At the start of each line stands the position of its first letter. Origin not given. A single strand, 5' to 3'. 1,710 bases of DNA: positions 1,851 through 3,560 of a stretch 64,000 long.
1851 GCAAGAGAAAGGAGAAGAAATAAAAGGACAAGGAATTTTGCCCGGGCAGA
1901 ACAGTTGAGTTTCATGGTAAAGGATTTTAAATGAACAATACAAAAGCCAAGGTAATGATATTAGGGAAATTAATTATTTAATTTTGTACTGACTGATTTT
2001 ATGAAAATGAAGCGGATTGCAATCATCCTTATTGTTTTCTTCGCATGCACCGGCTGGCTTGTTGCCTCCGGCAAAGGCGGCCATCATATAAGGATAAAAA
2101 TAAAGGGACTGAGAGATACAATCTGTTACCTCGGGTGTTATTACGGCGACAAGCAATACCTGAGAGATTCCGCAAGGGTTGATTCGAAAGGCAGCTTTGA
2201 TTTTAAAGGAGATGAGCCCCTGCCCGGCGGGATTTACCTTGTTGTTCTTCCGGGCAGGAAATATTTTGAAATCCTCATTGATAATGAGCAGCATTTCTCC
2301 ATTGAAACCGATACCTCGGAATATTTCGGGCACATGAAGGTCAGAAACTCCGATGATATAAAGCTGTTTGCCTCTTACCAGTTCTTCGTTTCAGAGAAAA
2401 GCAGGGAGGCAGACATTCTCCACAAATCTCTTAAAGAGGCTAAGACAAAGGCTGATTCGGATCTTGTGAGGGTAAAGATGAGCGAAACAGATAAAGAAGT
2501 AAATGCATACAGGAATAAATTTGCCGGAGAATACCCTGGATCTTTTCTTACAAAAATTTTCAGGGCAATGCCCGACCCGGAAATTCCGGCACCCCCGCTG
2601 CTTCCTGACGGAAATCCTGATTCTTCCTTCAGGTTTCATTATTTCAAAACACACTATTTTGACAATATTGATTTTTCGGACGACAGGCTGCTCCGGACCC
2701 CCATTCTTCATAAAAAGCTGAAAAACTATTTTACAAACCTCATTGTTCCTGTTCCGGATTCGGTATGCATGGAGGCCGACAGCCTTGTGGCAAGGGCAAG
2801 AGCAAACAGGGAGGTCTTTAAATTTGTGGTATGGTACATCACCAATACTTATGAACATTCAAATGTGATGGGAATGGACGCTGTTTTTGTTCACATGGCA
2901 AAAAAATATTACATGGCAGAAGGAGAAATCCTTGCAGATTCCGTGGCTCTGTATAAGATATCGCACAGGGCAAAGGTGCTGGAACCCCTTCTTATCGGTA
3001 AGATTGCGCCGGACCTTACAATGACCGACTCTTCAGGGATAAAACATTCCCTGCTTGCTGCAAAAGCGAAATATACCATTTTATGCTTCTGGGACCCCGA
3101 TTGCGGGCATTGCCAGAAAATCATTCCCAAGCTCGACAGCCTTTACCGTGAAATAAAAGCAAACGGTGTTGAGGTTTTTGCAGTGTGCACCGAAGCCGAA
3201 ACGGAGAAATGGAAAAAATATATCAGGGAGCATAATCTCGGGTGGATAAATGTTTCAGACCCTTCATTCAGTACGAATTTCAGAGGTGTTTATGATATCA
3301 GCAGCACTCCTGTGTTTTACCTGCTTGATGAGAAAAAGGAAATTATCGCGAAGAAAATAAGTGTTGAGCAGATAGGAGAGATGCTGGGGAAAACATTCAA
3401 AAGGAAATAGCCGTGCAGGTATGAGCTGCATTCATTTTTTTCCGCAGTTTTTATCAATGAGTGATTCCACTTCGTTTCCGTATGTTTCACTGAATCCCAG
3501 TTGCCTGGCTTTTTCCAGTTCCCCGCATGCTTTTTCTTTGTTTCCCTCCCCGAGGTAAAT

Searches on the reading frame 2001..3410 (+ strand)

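Call 61: search_protein_families(library=pfam, proteins=[window:2001-3410:+], max_evalue=0.00001)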
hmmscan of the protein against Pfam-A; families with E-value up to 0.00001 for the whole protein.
window:2001-3410:+ (469 aa): 5 families
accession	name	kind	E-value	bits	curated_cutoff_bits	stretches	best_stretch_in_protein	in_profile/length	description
PF00578.27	AhpC-TSA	-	1.1e-15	58.1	26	1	332-448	1-121/124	AhpC/TSA family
PF13905.12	Thioredoxin_8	-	4.2e-15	56.3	27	1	357-448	2-94/94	Thioredoxin-like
PF17127.10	DUF5106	-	5.7e-11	43.5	28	1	202-304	24-128/151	Domain of unknown function (DUF5106)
PF08534.16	Redoxin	-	1.3e-10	41.7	26.6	1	333-456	3-136/148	Redoxin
PF14289.11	DUF4369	-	1.1e-06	29.6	25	1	29-117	2-85/91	Domain of unknown function (DUF4369)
